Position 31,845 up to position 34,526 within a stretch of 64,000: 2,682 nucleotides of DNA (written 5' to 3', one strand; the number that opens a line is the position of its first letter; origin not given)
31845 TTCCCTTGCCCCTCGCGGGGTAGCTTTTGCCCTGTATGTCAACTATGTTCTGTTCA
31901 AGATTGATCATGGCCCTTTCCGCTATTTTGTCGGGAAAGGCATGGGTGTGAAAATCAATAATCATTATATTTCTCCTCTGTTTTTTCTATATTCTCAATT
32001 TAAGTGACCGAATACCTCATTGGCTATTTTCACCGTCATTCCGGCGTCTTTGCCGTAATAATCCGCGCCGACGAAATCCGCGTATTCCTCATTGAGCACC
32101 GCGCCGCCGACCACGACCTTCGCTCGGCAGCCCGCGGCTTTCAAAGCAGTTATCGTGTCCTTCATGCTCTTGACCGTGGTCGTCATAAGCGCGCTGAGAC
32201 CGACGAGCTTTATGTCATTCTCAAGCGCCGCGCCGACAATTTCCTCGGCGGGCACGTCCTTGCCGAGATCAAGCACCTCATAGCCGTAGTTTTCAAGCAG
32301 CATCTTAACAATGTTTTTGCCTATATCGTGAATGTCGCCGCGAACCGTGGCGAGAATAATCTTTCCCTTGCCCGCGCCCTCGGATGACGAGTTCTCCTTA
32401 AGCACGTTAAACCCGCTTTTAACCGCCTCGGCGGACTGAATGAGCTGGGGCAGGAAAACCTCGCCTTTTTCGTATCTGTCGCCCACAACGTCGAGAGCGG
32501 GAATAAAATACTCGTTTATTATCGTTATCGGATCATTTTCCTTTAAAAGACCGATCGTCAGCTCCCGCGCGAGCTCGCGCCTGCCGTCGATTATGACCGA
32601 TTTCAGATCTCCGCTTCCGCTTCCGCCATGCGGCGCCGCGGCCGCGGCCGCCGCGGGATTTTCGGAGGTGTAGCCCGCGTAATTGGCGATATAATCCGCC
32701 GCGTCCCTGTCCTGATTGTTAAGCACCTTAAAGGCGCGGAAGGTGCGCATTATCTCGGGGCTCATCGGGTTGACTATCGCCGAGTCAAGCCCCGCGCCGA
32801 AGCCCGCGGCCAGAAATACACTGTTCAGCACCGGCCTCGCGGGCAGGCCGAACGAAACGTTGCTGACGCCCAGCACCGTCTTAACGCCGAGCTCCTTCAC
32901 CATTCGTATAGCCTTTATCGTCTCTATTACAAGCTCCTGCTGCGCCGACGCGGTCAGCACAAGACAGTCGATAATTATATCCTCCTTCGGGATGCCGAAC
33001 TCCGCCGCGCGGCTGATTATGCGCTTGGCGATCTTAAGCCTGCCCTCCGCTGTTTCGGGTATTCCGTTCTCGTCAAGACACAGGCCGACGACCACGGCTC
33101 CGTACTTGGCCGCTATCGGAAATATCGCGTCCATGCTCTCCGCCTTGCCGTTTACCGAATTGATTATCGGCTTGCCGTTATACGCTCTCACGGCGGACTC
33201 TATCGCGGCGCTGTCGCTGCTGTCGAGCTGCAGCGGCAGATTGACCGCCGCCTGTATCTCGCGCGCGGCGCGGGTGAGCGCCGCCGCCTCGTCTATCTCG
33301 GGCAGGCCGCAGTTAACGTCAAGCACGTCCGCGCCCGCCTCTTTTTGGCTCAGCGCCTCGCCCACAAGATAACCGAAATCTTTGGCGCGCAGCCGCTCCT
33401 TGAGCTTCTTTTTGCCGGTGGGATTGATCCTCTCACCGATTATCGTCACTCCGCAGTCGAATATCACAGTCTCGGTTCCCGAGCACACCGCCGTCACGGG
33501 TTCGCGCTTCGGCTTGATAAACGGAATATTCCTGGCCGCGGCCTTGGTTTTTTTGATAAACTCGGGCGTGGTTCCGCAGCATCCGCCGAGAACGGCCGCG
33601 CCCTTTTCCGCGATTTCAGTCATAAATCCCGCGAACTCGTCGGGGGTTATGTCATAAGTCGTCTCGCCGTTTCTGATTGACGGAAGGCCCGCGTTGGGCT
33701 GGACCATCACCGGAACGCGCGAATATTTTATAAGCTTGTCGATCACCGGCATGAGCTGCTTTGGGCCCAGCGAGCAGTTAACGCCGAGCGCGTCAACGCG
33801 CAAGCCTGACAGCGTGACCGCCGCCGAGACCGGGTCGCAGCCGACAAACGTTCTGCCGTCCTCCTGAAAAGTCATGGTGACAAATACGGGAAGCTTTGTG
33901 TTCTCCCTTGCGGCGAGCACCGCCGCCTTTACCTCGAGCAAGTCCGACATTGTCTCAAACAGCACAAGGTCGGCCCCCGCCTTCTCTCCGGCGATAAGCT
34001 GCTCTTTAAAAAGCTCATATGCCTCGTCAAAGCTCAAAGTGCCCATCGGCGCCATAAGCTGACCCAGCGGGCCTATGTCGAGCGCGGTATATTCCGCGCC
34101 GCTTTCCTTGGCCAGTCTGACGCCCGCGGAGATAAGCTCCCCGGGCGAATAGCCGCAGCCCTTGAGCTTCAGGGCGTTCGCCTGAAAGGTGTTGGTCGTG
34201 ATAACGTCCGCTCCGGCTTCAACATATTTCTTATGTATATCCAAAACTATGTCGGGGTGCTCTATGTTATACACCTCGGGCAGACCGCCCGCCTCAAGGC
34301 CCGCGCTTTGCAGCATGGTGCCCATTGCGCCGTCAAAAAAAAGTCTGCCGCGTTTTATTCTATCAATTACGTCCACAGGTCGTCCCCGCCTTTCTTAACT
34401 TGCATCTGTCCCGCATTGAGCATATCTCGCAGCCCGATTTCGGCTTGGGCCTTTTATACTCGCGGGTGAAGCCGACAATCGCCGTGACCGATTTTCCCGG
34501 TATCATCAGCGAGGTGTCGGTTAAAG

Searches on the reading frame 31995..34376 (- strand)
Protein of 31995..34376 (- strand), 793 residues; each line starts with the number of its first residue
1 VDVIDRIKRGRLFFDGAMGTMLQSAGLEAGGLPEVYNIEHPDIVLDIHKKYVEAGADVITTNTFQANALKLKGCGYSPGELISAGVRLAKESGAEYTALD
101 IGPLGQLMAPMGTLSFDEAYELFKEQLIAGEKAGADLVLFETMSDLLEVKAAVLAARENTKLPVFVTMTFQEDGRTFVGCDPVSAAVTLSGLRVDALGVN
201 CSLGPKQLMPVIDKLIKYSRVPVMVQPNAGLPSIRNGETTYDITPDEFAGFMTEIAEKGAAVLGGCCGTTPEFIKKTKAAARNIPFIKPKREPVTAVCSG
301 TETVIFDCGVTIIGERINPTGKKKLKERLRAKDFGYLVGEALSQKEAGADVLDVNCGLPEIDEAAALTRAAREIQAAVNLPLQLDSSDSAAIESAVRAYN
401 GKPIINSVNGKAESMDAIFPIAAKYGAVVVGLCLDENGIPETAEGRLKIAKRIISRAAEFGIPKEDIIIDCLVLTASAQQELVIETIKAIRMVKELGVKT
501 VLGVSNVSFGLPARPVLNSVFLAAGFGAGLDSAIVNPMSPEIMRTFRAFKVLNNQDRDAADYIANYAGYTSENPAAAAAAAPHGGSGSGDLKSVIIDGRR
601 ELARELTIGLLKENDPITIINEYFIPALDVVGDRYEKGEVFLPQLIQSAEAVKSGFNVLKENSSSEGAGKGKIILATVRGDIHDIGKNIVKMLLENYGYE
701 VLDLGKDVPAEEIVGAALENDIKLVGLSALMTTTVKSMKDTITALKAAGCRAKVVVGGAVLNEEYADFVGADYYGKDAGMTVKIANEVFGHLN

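Call 21: search_protein_families(library=pfam, proteins=[window:31995-34376:-], max_evalue=0.001)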
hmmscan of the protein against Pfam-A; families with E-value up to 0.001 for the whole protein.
window:31995-34376:- (793 aa): 4 families
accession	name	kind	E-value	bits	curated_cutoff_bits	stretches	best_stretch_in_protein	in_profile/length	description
PF02574.22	S-methyl_trans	-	6.5e-74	249.8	22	1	13-280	2-282/283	Homocysteine S-methyltransferase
PF00809.28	Pterin_bind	-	5.1e-27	95.5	25.5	1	314-536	1-244/244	Pterin binding enzyme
PF02310.24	B12-binding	-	1.8e-25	89.5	32.1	1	671-778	1-116/121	B12 binding domain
PF02607.22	B12-binding_2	-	1.8e-19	70.1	23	1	591-660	5-74/74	B12 binding domain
